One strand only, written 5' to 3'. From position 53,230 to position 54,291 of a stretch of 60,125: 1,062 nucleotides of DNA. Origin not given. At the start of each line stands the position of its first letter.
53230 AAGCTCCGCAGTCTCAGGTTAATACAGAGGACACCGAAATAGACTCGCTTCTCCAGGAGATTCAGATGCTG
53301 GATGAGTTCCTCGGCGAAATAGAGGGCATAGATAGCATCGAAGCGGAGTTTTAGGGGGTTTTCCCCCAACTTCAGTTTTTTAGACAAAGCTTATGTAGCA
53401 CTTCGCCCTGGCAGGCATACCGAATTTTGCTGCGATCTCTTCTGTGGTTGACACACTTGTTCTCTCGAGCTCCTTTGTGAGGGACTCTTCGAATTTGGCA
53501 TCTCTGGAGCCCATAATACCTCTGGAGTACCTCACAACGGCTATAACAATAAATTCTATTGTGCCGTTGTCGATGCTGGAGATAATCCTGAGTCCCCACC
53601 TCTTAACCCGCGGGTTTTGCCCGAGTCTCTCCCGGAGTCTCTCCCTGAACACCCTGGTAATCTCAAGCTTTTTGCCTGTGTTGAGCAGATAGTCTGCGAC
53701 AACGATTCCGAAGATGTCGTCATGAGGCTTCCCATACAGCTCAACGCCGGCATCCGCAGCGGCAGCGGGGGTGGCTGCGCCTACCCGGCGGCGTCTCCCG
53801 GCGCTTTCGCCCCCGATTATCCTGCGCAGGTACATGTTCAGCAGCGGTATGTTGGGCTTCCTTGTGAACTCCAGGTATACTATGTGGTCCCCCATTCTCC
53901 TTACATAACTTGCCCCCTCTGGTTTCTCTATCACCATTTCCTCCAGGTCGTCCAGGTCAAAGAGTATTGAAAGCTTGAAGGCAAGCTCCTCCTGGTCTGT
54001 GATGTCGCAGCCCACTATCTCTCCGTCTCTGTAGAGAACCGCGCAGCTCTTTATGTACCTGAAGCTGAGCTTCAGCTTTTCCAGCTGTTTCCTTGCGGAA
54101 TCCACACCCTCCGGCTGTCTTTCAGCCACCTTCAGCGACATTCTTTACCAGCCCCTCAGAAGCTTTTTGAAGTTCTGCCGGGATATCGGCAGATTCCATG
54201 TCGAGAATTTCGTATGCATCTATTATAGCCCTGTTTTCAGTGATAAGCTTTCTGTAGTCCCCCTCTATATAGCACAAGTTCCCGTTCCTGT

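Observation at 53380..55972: Duplicated PATAN-like / Roadblock-like five-gene operon with no GTPase partner: candidate undescribed polarity or NTPase-regulatory module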

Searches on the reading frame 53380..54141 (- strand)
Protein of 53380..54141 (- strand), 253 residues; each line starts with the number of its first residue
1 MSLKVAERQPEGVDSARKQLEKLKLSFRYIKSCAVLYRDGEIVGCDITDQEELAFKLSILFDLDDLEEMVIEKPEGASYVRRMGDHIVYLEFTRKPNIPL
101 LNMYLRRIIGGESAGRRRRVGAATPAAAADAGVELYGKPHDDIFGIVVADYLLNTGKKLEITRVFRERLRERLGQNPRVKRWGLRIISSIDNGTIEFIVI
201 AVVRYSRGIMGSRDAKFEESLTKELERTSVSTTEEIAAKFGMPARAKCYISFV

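Call 3: search_protein_families(library=pfam, proteins=[window:53380-54141:-], max_evalue=10)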
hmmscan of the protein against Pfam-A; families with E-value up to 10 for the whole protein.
window:53380-54141:- (253 aa): 1 family
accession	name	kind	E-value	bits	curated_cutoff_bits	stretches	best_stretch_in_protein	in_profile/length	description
PF18880.5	UDI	-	0.21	12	25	1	50-79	13-42/82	Uracil-DNA glycosylase inhibitor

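Call 4: search_protein_families(library=ncbifam, proteins=[window:53380-54141:-], max_evalue=10)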
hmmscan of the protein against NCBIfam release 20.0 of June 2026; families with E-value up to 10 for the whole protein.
window:53380-54141:- (253 aa): 0 families

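Call 10: search_solved_structures(query=window:53380-54141:-, max_evalue=10)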
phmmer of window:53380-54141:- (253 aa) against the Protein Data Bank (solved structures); distinct sequences matched with E-value up to 10: 1.
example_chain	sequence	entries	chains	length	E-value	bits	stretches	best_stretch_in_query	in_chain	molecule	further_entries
9e5c_5y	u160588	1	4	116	0.46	13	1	11-44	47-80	Dynein light chain, putative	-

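Call 12: find_homologous_proteins(query=window:53380-54141:-)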
Query window:53380-54141:- (253 aa): 15 proteins with E <= 0.001 among 3002 candidates.
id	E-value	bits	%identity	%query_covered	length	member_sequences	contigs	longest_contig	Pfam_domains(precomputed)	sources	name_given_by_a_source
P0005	1.0e-160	550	100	100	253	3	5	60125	-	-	-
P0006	3.9e-112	391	72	100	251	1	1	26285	-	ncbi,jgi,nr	ncbi:MAG: hypothetical protein GXO66_04465 [Euryarchaeota archaeon]|nr:hypothetical protein [Euryarc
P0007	8.1e-83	295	55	100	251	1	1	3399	-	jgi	jgi:hypothetical protein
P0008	1.1e-68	249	49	100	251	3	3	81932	-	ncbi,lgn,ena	-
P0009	7.2e-63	230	44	94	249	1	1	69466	-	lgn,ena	-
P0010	1.9e-61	225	43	94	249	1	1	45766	-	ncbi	ncbi:hypothetical protein [Candidatus Pyrohabitans sp.]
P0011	4.9e-33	132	61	40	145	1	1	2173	-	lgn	-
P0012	8.3e-32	128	65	37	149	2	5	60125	-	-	-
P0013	7.0e-31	125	53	45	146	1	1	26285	-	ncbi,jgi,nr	ncbi:MAG: hypothetical protein GXO66_04455 [Euryarchaeota archaeon]|nr:hypothetical protein [Euryarc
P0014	1.9e-30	124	58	40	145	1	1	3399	-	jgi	jgi:predicted regulator of Ras-like GTPase activity (Roadblock/LC7/MglB family)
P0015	1.1e-29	122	48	51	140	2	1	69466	-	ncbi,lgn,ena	-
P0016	1.2e-29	121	54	43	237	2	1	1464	-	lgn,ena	-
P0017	4.1e-29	120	54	43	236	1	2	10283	-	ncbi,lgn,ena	-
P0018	1.7e-28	118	58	38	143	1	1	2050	-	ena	-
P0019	8.6e-28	115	59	33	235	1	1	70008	-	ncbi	-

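Call 13: find_encoding_contigs(protein=P0008, flank=8000, max_places=3)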
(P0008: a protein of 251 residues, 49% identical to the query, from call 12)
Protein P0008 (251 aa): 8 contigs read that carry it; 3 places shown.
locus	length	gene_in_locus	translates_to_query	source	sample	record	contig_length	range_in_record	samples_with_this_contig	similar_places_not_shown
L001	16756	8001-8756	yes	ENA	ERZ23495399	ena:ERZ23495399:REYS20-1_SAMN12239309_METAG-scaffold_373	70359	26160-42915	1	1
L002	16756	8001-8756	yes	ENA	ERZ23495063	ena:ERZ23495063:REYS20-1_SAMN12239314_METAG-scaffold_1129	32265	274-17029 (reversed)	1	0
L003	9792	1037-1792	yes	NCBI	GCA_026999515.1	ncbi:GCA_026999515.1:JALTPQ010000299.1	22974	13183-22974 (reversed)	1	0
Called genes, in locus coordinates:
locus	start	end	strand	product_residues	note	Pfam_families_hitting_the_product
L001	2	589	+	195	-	PF00318:Ribosomal_S2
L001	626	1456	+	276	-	PF01875:Memo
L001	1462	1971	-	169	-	PF03692:CxxCxxCC (faint)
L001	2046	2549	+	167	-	PF01863:YgjP-like, PF10263:SprT-like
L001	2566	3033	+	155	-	PF25991:KhtT_N, PF02080:TrkA_C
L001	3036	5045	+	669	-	PF00999:Na_H_Exchanger, PF02080:TrkA_C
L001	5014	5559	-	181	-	PF01694:Rhomboid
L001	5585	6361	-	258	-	PF00142:Fer4_NifH (faint), PF01656:CbiA, PF02374:ArsA_ATPase (faint), PF06564:CBP_BcsQ (weak), PF10609:ParA, PF13614:AAA_31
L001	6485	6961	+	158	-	PF00582:Usp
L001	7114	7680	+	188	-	-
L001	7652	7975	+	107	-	-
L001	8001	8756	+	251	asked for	-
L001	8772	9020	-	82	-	-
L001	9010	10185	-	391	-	-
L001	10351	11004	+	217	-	PF24034:DUF7343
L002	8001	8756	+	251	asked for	-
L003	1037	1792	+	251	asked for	-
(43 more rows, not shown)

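Call 14: find_encoding_contigs(protein=P0009, flank=8000, max_places=3)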
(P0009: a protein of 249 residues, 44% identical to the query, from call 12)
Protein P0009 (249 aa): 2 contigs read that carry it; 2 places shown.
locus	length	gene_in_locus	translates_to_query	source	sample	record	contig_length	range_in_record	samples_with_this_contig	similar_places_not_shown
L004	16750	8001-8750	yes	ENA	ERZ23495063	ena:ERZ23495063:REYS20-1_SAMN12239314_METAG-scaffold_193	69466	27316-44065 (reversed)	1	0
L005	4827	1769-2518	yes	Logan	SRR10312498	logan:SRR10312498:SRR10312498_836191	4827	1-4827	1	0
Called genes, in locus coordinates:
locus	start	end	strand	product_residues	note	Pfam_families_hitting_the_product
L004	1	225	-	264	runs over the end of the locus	PF00571:CBS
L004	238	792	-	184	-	PF00571:CBS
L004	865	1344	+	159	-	PF01927:Mut7-C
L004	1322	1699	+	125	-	-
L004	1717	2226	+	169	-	PF01863:YgjP-like, PF10263:SprT-like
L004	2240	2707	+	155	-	PF25991:KhtT_N, PF02080:TrkA_C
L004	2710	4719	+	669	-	PF00999:Na_H_Exchanger, PF02080:TrkA_C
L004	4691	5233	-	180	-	PF01694:Rhomboid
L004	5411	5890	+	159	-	PF00582:Usp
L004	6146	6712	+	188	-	-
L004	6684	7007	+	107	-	-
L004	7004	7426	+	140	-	-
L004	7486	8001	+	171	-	-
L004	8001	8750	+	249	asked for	-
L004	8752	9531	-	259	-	PF00142:Fer4_NifH (faint), PF01656:CbiA, PF06564:CBP_BcsQ (weak), PF10609:ParA, PF13614:AAA_31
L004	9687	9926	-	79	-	-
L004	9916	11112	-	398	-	-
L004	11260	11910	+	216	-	PF24034:DUF7343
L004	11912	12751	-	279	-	PF01972:SDH_protease, PF25145:NfeD1b_N, PF00574:CLP_protease (weak)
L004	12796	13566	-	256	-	PF01966:HD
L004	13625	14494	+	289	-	-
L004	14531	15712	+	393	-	PF00202:Aminotran_3, PF00155:Aminotran_1_2 (weak)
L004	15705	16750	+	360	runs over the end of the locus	PF00155:Aminotran_1_2, PF04864:Alliinase_C (faint)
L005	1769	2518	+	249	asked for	-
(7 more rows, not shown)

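Call 15: find_encoding_contigs(protein=P0019, flank=8000, max_places=3)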
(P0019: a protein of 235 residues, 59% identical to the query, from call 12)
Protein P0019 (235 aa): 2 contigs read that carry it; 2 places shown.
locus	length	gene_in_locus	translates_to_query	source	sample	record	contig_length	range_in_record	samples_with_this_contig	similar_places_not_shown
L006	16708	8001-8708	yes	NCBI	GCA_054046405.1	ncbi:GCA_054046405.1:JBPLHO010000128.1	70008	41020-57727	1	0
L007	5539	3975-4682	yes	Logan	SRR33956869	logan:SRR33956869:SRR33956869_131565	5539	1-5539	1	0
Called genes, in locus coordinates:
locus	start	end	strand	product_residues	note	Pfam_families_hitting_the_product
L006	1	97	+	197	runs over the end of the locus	PF00177:Ribosomal_S7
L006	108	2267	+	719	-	PF00009:GTP_EFTU, PF22042:EF-G_D2, PF03144:GTP_EFTU_D2, PF14492:EFG_III, PF03764:EFG_IV, PF00679:EFG_C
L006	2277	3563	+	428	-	PF00009:GTP_EFTU, PF01926:MMR_HSR1 (faint), PF03144:GTP_EFTU_D2, PF03143:GTP_EFTU_D3, PF22594:GTP-eEF1A_C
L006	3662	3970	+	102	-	PF00338:Ribosomal_S10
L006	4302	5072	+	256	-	PF00142:Fer4_NifH (weak), PF01656:CbiA, PF02374:ArsA_ATPase (weak), PF06564:CBP_BcsQ, PF09140:MipZ (weak), PF10609:ParA, PF13614:AAA_31, PF13500:AAA_26 (weak)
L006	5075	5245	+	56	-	-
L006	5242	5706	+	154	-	-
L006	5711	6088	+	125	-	-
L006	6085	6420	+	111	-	-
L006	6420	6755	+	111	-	-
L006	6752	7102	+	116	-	-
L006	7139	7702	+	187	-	-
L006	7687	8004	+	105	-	-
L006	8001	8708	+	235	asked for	-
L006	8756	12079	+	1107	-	PF27713:UCP018868 (faint), PF00437:T2SSE, PF13191:AAA_16 (faint), PF13521:AAA_28 (faint), PF00437:T2SSE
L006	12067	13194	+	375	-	PF00482:T2SSF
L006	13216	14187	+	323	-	PF00482:T2SSF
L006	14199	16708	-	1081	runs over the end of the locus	PF00270:DEAD, PF04851:ResIII, PF01751:Toprim, PF01131:Topoisom_bac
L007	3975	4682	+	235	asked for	-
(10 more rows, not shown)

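Call 26: search_solved_structures(query=A1, max_evalue=10, show_alignments=2)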
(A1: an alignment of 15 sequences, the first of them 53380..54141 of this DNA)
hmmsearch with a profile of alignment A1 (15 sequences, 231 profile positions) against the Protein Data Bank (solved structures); distinct sequences matched with E-value up to 10: 14.
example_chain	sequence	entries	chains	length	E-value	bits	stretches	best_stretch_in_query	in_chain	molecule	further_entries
9e5c_5y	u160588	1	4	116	0.045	16.7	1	4-34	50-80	Dynein light chain, putative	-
8j07_l8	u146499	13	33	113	0.085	15.8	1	7-31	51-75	Dynein light chain Tctex-type 1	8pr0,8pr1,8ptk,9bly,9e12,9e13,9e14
8rgi_A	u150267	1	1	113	0.085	15.8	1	7-31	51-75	Dynein light chain Tctex-type 1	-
8f39_G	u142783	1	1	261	0.12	15.3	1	133-225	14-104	ATP synthase subunit gamma, mitochondrial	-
5jpw_A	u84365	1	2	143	0.14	15.1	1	8-31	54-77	Dynein light chain Tctex-type 1,Cytoplasmic dynein 1 intermediate chain 2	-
8f29_G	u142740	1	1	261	0.28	14.1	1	134-225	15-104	ATP synthase subunit gamma, mitochondrial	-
5wi4_A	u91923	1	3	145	0.36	13.7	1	8-31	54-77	Dynein light chain Tctex-type 1,Rho guanine nucleotide exchange factor 2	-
9xzo_A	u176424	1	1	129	0.56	13.1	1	105-205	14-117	De novo protein M1X0B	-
7aex_A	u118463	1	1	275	1.2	12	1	43-70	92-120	mRNA endoribonuclease toxin LS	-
9y6s_6c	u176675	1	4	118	1.3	11.9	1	5-31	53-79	Outer arm dynein-like protein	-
6y2p_A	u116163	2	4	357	1.7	11.5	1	43-70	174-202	mRNA endoribonuclease toxin LS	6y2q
4i8o_A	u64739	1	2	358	1.7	11.5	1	43-70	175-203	TOXIN RNLA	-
6y2s_A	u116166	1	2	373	1.8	11.5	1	43-70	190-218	mRNA endoribonuclease toxin LS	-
6y2r_A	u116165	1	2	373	1.8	11.4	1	43-70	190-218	mRNA endoribonuclease toxin LS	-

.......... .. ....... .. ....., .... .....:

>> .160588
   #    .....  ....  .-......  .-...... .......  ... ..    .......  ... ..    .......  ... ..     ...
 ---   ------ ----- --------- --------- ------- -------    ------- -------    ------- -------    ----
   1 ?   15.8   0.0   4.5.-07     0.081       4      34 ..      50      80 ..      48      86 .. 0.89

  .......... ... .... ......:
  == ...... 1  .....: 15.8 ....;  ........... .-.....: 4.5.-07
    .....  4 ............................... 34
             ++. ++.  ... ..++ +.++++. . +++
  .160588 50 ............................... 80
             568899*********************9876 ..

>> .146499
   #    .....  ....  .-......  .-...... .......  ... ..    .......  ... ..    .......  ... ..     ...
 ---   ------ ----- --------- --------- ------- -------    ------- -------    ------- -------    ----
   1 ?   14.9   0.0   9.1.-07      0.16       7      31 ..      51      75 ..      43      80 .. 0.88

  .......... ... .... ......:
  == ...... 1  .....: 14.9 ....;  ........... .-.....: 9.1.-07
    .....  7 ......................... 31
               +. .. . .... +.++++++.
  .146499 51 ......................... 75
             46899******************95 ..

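Call 29: search_protein_families(library=pfam, proteins=[L004:7486-8001:+, L004:6146-6712:+, L006:7139-7702:+], max_evalue=0.5)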
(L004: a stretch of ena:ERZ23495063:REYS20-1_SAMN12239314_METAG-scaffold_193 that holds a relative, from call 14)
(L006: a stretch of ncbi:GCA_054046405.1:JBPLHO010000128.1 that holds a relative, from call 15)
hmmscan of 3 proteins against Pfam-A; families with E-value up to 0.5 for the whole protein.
L004:7486-8001:+ (171 aa): 0 families

L004:6146-6712:+ (188 aa): 2 families
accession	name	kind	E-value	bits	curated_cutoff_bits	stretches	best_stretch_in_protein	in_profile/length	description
PF11152.14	CCB2_CCB4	-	0.00096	18.9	26.3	1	17-105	81-164/195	Cofactor assembly of complex C subunit B, CCB2/CCB4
PF09987.14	DUF2226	-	0.028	14.4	22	1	90-179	78-177/252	Uncharacterized protein conserved in archaea (DUF2226)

L006:7139-7702:+ (187 aa): 5 families
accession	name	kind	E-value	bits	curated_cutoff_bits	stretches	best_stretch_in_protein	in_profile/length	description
PF11152.14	CCB2_CCB4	-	0.0018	18.1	26.3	1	21-86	85-150/195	Cofactor assembly of complex C subunit B, CCB2/CCB4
PF09987.14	DUF2226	-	0.002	18.1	22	1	74-181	57-178/252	Uncharacterized protein conserved in archaea (DUF2226)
PF00436.31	SSB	-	0.0073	16.8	26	1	92-131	40-79/104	Single-strand binding protein family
PF10978.13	DUF2785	-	0.071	13.2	25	1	14-99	76-160/174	Protein of unknown function (DUF2785)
PF18828.6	LPD15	-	0.33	11.3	27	0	15-77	2-63/99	Large polyvalent-protein-associated domain 15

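Call 32: find_related_loci(query=A1, collection=genome_contigs, flank=10000)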
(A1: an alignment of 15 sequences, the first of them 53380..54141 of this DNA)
Query A1 (253 aa) in genome_contigs; peptide patterns used: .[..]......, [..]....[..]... (x = any residue, [..] = any of these).
41 stretches matched a pattern; 4 encode a relative of the query (tblastn E <= 1e-3); 4 distinct loci.
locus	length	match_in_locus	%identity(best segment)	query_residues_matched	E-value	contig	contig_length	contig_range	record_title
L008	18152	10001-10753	72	1-253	3e-117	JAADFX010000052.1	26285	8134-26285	MAG: Methanobacteriota archaeon isolate M_MaxBin.100 contig-127_2483, whole genome shotgun sequence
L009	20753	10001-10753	49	1-253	3e-77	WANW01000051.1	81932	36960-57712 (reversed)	MAG: Candidatus Hydrothermarchaeota archaeon isolate S141_67_esom k151_246403, whole genome shotgun sequence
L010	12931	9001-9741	35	17-253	1e-44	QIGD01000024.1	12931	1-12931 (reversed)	MAG: Methanobacteriota archaeon isolate SZUA-158 Ga0212224_1000575, whole genome shotgun sequence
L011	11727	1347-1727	49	18-138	6e-36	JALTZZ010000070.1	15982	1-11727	MAG: archaeon isolate S141_metabat2_scaf2bin.181 S141_NODE_3096_length_15982_cov_6.668180, whole genome shotgun sequence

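Call 37: search_protein_families(library=pfam, proteins=[L010:61-1110:-, L010:1260-2360:+, L010:2308-5583:+, L010:5784-6125:+, L010:6530-7228:+, L010:7609-8103:+, L010:10025-11710:+, L010:11715-12401:+, L010:12398-12811:-, L010:6187-6447:+], max_evalue=0.01)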
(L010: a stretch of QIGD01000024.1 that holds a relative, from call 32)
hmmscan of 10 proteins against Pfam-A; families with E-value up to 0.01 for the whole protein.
L010:61-1110:- (349 aa): 4 families
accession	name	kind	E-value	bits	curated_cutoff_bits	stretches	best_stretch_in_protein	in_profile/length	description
PF13840.12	ACT_7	-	2.3e-07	31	27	1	279-339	5-64/65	ACT domain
PF01842.31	ACT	-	0.00051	20.2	27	1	292-318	8-34/66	ACT domain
PF22468.2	ACT_9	-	0.0024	18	27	1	291-341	8-60/61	ACT domain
PF22629.2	ACT_AHAS_ss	-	0.0072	16.9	27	0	293-315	7-29/67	AHAS small subunit-like ACT domain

L010:1260-2360:+ (366 aa): 3 families
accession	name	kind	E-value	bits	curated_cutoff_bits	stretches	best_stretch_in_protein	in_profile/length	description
PF00988.28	CPSase_sm_chain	-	6.2e-51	171.9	27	1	5-129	1-125/126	Carbamoyl-phosphate synthase small chain, CPSase domain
PF00117.34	GATase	-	2.8e-49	167.8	22.8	1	178-355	2-189/190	Glutamine amidotransferase class-I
PF07722.19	Peptidase_C26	-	2.3e-05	24.7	20.5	1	236-266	97-127/219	Peptidase C26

L010:2308-5583:+ (1091 aa): 13 families
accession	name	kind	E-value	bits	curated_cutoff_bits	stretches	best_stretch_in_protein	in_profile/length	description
PF02786.22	CPSase_L_D2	-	4.2e-120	399.4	19.8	2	139-343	2-210/211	Carbamoyl-phosphate synthase L chain, ATP binding domain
PF25596.1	CPSase_L_D1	-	1.1e-99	328.9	27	2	565-676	2-117/118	Carbamoyl phosphate synthase preATP-grasp domain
PF02787.25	CPSase_L_D3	-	1e-27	96.4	26.6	1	434-512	2-79/80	Carbamoyl-phosphate synthetase large chain, oligomerisation domain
PF02222.28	ATP-grasp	-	1.3e-22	80.7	27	2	687-852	2-163/179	ATP-grasp domain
PF02142.27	MGS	-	1.6e-22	79.9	24.1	1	963-1049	2-94/94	MGS-like domain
PF07478.18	Dala_Dala_lig_C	-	1.2e-19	71.1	24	2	688-851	2-175/204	D-ala D-ala ligase C-terminus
PF15632.11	ATPgrasp_Ter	-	1.6e-11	44.6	29.1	1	812-878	46-111/131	ATP-grasp in the biosynthetic pathway with Ter operon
PF02655.19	ATP-grasp_3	-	8.6e-11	42.6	23.2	2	679-852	2-157/160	ATP-grasp domain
PF01071.24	GARS_A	-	1e-09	39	27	1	686-851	8-188/194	Phosphoribosylglycinamide synthetase, ATP-grasp (A) domain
PF13549.11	ATP-grasp_5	-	7.1e-07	29.2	27.6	1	683-720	14-51/221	ATP-grasp domain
PF08443.16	RimK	-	4.8e-06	26.7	21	0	678-868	1-181/188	RimK-like ATP-grasp domain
PF08442.15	ATP-grasp_2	-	0.001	19.1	29.5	0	686-729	9-53/202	ATP-grasp domain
PF13780.11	DUF4176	-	0.0023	18.4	25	0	15-41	12-38/74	Domain of unknown function (DUF4176)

L010:5784-6125:+ (113 aa): 1 family
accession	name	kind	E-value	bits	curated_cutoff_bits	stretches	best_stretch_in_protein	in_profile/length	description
PF14239.11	RRXRR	-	3e-23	83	25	1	13-104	1-94/174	RRXRR protein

L010:6530-7228:+ (232 aa): 1 family
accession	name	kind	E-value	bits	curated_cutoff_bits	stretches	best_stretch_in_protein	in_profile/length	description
PF01259.24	SAICAR_synt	-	3.2e-80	269.7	20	1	4-229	2-232/233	SAICAR synthetase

L010:7609-8103:+ (164 aa): 1 family
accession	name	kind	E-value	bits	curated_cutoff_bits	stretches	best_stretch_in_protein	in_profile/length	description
PF00582.32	Usp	-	9.5e-19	68.8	24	1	7-154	3-140/141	Universal stress protein family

L010:10025-11710:+ (561 aa): 7 families
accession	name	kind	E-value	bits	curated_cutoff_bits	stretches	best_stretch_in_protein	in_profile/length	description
PF00890.30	FAD_binding_2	-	1.2e-94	318.3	20.4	1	11-390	1-414/414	FAD binding domain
PF02910.25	Succ_DH_flav_C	-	1.8e-31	109.2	20.8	1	444-557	2-119/130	Fumarate reductase flavoprotein C-term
PF07992.20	Pyr_redox_2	-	4.5e-11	43.1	26.1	1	11-205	2-114/291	Pyridine nucleotide-disulphide oxidoreductase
PF03486.20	HI0933_like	-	9.9e-08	32.2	50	1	137-402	106-243/244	HI0933-like protein Rossmann domain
PF01266.30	DAO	-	4.2e-06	26.9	27.9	1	11-203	1-207/353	FAD dependent oxidoreductase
PF12831.13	FAD_oxidored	-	0.0001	22.2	27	1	11-40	1-30/416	FAD dependent oxidoreductase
PF01134.28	GIDA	-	0.0062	16.1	22.1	1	11-39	1-29/391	Glucose inhibited division protein A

L010:11715-12401:+ (228 aa): 15 families
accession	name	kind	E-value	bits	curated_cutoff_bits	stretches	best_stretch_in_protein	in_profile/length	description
PF13085.11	Fer2_3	-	1.3e-27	96.4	27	1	2-99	1-102/107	2Fe-2S iron-sulfur cluster binding domain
PF13183.11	Fer4_8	-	1.4e-13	51.6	27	1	137-207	2-68/68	4Fe-4S dicluster domain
PF13187.11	Fer4_9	-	5.9e-10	39.5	27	2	193-214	2-23/52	4Fe-4S dicluster domain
PF12838.12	Fer4_7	-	8.7e-09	36.2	27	2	193-207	2-16/52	4Fe-4S dicluster domain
PF13237.11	Fer4_10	-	1.1e-08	35.3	25.5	2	136-204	5-53/53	4Fe-4S dicluster domain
PF13534.11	Fer4_17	-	6.8e-08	33.4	22.2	1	140-208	2-61/61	4Fe-4S dicluster domain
PF13746.11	Fer4_18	-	7.4e-07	29.8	27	1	126-153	47-74/114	4Fe-4S dicluster domain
PF00037.32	Fer4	-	8.3e-06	25.8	21.1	2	192-206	7-21/24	4Fe-4S binding domain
PF12797.12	Fer4_2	-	1.3e-05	25.3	24.5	2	138-152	8-22/22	4Fe-4S binding domain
PF00111.32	Fer2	-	1.4e-05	25.4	21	1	44-75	26-74/77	2Fe-2S iron-sulfur cluster binding domain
PF14697.11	Fer4_21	-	1.9e-05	25.1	35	0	138-152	39-53/59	4Fe-4S dicluster domain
PF12800.12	Fer4_4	-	2.4e-05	24.7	24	1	191-206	2-17/17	4Fe-4S binding domain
PF13484.11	Fer4_16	-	7.3e-05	23.9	30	1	193-223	2-34/66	4Fe-4S double cluster binding domain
PF12837.12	Fer4_6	-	0.00032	21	25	1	192-206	8-22/24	4Fe-4S binding domain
PF12798.12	Fer4_3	-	0.0004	21.5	27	1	193-207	1-15/15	4Fe-4S binding domain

L010:12398-12811:- (137 aa): 7 families
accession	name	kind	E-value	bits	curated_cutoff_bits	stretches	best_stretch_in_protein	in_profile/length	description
PF13412.12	HTH_24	-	6e-06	26.2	21.9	1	5-45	2-42/48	Winged helix-turn-helix DNA-binding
PF13545.12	HTH_Crp_2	-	2.9e-05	24.4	27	0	20-45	22-47/70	Crp-like helix-turn-helix domain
PF12802.13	MarR_2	-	0.00024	21.7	27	1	3-45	2-45/61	MarR family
PF13744.12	HTH_37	-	0.00064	19.9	27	1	16-41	27-52/80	Helix-turn-helix domain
PF01047.28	MarR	-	0.0015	18.8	24.6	1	4-41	1-38/59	MarR family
PF04545.22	Sigma70_r4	-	0.0034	17.3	24.1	0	4-50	5-50/50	Sigma-70, region 4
PF04967.18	HTH_10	-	0.0044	17.2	23.1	0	4-48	1-51/53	HTH DNA binding domain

L010:6187-6447:+ (86 aa): 0 families

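Call 38: predict_structure(alignment_id=A1)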
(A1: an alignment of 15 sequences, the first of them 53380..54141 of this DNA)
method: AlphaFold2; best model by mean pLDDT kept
length: 253 residues; sequences in the alignment: 15
mean_pLDDT: 57.6   pTM: 0.43
mean pLDDT of the five models: 57.6, 55.2, 54.7, 54.7, 53.1
residues with pLDDT >= 90: 6; 70-90: 84; 50-70: 57; < 50: 106
segments of 3 or more residues with pLDDT < 50: 1-11, 111-157, 173-214, 250-253
pLDDT, mean of each block of 10 residues (from residue 1): 30 68 84 86 86 74 67 82 85 82 74 33 27 33 44 46 54 44 34 43 38 49 61 63 59 45
secondary structure, 60 per line:
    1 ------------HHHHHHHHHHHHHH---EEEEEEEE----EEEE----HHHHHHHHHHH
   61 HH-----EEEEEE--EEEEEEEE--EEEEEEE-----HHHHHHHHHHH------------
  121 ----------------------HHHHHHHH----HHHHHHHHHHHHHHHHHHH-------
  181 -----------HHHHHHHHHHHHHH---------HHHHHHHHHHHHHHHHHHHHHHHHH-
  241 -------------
elements in order: H13-26 E30-37 E42-45 H50-62 E68-73 E76-83 E86-92 H98-108 H143-150 H155-173 H192-205 H215-239
